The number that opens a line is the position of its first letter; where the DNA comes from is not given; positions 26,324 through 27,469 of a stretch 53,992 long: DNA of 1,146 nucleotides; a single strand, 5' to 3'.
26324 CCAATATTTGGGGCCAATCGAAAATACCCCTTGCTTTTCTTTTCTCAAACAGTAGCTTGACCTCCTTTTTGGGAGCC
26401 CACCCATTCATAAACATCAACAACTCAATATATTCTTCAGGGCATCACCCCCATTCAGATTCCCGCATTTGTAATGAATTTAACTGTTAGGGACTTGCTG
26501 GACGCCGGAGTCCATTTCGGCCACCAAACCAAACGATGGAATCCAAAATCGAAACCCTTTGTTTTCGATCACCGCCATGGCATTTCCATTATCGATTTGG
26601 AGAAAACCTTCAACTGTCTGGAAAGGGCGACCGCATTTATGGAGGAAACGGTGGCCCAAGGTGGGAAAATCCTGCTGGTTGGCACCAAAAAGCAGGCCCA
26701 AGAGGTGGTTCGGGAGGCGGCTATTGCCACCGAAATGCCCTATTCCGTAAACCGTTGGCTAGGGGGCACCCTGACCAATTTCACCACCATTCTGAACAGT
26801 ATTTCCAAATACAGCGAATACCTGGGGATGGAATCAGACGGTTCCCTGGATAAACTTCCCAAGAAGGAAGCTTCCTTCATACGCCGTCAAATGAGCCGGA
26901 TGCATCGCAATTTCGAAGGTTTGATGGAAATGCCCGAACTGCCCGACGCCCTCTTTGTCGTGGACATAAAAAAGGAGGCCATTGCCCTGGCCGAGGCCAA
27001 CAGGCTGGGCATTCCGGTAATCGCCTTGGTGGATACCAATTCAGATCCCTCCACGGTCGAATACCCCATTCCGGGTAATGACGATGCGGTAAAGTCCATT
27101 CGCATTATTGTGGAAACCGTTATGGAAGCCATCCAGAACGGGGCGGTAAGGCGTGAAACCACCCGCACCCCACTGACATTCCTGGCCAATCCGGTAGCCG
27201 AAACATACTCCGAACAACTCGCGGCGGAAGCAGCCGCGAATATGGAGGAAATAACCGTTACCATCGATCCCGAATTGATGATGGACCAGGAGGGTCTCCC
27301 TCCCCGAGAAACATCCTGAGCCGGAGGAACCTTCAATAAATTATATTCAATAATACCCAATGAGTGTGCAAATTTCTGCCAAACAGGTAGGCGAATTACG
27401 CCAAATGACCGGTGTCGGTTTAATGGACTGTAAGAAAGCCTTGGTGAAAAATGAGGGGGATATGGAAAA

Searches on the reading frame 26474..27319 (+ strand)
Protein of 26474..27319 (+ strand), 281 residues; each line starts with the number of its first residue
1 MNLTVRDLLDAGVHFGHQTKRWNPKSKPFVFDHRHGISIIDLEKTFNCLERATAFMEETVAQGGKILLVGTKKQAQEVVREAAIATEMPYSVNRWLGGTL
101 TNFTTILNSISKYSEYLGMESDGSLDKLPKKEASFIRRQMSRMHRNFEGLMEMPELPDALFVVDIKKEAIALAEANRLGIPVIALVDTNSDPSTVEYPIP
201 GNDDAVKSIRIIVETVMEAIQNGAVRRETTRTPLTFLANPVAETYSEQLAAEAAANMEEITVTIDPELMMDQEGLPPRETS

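Call 56: search_protein_families(library=pfam, proteins=[window:26474-27319:+])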
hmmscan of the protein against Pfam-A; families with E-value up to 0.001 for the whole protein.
window:26474-27319:+ (281 aa): 1 family
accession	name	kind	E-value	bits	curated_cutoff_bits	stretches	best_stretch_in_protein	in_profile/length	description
PF00318.25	Ribosomal_S2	-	3.5e-87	291.6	26.1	1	8-223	1-216/216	Ribosomal protein S2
